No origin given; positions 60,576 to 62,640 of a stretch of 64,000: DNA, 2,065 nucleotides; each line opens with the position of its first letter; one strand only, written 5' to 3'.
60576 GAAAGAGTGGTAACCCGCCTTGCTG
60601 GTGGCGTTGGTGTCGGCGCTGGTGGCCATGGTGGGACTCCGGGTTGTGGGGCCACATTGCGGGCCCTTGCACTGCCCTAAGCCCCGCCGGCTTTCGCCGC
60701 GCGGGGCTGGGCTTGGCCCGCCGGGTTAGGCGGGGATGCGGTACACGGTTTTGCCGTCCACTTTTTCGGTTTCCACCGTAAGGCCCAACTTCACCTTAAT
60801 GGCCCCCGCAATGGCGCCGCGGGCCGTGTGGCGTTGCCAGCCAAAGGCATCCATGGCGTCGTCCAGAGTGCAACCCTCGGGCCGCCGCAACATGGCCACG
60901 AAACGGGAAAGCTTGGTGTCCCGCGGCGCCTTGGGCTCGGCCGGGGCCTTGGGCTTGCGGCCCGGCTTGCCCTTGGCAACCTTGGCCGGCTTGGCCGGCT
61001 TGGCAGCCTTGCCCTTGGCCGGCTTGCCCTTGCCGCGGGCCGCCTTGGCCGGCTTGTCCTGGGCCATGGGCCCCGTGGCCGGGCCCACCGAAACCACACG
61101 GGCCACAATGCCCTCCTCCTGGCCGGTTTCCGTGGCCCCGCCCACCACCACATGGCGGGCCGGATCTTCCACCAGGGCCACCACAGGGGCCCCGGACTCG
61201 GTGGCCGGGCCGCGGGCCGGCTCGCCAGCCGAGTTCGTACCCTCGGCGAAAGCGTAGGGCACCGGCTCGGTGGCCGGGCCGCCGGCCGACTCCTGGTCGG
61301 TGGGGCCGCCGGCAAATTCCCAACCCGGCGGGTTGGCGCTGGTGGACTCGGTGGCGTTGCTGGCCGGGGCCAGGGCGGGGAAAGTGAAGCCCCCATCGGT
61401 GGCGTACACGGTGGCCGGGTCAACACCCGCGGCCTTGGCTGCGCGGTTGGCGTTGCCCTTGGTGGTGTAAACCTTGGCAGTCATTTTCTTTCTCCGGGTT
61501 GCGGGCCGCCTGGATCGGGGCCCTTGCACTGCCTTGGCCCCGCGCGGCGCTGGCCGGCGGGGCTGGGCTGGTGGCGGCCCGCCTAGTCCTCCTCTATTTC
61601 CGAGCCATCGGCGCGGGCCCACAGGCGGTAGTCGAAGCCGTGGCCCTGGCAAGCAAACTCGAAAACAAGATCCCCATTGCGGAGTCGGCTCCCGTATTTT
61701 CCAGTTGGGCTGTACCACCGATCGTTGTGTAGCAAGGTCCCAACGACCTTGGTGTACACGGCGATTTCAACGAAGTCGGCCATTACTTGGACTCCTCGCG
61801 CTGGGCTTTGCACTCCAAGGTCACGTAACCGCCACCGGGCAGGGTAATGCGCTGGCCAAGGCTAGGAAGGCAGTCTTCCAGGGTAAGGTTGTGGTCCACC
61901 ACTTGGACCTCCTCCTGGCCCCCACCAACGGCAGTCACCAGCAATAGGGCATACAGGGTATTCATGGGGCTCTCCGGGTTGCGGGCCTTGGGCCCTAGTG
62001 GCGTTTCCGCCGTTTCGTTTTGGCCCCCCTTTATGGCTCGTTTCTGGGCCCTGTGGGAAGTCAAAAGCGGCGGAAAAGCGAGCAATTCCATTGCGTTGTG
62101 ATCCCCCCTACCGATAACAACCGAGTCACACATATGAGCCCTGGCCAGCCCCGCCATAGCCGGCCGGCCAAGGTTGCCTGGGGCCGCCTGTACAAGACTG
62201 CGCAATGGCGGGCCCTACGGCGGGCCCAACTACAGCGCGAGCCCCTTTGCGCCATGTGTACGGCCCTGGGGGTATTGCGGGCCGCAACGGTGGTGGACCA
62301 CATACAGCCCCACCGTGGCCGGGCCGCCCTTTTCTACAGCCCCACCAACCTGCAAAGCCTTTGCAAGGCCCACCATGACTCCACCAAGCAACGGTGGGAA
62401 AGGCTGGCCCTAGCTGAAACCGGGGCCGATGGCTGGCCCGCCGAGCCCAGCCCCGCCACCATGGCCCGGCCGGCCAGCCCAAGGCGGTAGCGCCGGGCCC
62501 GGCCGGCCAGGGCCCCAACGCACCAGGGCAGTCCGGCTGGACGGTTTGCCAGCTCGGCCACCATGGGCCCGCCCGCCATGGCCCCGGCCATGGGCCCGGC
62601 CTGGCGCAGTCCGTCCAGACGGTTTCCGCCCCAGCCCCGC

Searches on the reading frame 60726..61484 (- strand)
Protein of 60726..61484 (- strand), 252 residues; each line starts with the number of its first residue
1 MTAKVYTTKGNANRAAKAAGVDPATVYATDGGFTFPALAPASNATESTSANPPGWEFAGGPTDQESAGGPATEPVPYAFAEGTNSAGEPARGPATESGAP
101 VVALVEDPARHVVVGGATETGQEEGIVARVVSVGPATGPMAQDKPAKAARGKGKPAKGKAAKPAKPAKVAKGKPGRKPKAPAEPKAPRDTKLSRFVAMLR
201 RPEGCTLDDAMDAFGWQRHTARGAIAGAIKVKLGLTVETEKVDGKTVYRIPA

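Call 88: search_solved_structures(query=window:60726-61484:-, max_evalue=1)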
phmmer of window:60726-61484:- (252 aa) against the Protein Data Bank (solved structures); distinct sequences matched with E-value up to 1: 0.

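Call 90: search_protein_families(library=ncbifam, proteins=[window:60726-61484:-], max_evalue=0.01)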
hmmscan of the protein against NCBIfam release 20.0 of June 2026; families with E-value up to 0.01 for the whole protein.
window:60726-61484:- (252 aa): 0 families

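Call 91: search_protein_families(library=padloc, proteins=[window:60726-61484:-], max_evalue=0.01)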
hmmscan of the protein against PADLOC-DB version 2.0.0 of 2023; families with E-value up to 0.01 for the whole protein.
window:60726-61484:- (252 aa): 0 families

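Call 107: find_homologous_proteins(query=window:60726-61484:-, max_evalue=0.00001)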
Query window:60726-61484:- (252 aa): 118 proteins with E <= 0.00001 among 4670 candidates.
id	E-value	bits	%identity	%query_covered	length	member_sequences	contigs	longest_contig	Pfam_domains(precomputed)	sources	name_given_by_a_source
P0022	1.1e-154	532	100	100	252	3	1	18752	PF11994.15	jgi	-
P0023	1.6e-99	351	79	85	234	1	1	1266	-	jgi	jgi:hypothetical protein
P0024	1.7e-87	312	66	100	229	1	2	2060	PF11994.15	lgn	-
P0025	7.0e-69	251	59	99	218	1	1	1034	PF11994.15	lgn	-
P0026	1.7e-66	243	52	100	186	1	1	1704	PF11994.15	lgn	-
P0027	4.8e-62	228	56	99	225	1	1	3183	PF11994.15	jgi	jgi:hypothetical protein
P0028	8.9e-62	227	55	100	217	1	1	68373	PF11994.15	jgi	-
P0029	2.8e-60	223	54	98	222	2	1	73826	PF11994.15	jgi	-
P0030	1.3e-20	93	51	33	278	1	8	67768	PF11994.15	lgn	-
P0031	1.7e-20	92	59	27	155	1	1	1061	PF11994.15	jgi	jgi:hypothetical protein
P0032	3.8e-19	88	57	25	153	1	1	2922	PF11994.15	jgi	jgi:Protein of unknown function (DUF3489)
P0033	8.5e-18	83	46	24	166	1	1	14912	PF11994.15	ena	-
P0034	1.5e-17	83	40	70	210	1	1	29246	PF11994.15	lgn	-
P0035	1.8e-17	82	38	70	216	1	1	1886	PF11994.15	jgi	jgi:hypothetical protein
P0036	1.8e-16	79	65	25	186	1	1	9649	PF11994.15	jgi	jgi:uncharacterized protein DUF3489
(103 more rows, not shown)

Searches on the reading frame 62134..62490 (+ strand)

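Call 13: search_protein_families(library=pfam, proteins=[window:62134-62490:+], max_evalue=0.01)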
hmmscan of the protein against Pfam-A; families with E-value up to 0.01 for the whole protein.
window:62134-62490:+ (118 aa): 1 family
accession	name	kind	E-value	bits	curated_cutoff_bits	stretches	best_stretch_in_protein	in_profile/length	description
PF01844.29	HNH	-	0.0002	21.9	21.4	1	39-82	1-42/47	HNH endonuclease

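Call 14: search_protein_families(library=phrogs, proteins=[window:62134-62490:+], max_evalue=0.01)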
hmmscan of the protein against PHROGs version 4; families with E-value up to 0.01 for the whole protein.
window:62134-62490:+ (118 aa): 9 families
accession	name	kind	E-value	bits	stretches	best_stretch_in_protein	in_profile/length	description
phrog_2323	-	DNA, RNA and nucleotide metabolism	1.7e-33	115.9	1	12-106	11-106/113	HNH endonuclease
phrog_589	-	DNA, RNA and nucleotide metabolism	1.3e-26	94.5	1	9-90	63-144/179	HNH endonuclease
phrog_144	-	DNA, RNA and nucleotide metabolism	5.1e-20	72.8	1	18-91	65-138/175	HNH endonuclease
phrog_5956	-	DNA, RNA and nucleotide metabolism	7.6e-20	72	1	18-103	40-127/138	HNH endonuclease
phrog_119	-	DNA, RNA and nucleotide metabolism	1.6e-12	48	1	18-91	184-261/443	HNH endonuclease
phrog_4581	-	head and packaging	1.8e-12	48.3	1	9-88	37-112/395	terminase small subunit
phrog_333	-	DNA, RNA and nucleotide metabolism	1.7e-09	39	1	22-109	18-104/138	HNH endonuclease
phrog_338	-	DNA, RNA and nucleotide metabolism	0.00078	19.9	1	21-78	190-253/340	HNH endonuclease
phrog_4234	-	DNA, RNA and nucleotide metabolism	0.0092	16.7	0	22-83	13-81/130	HNH endonuclease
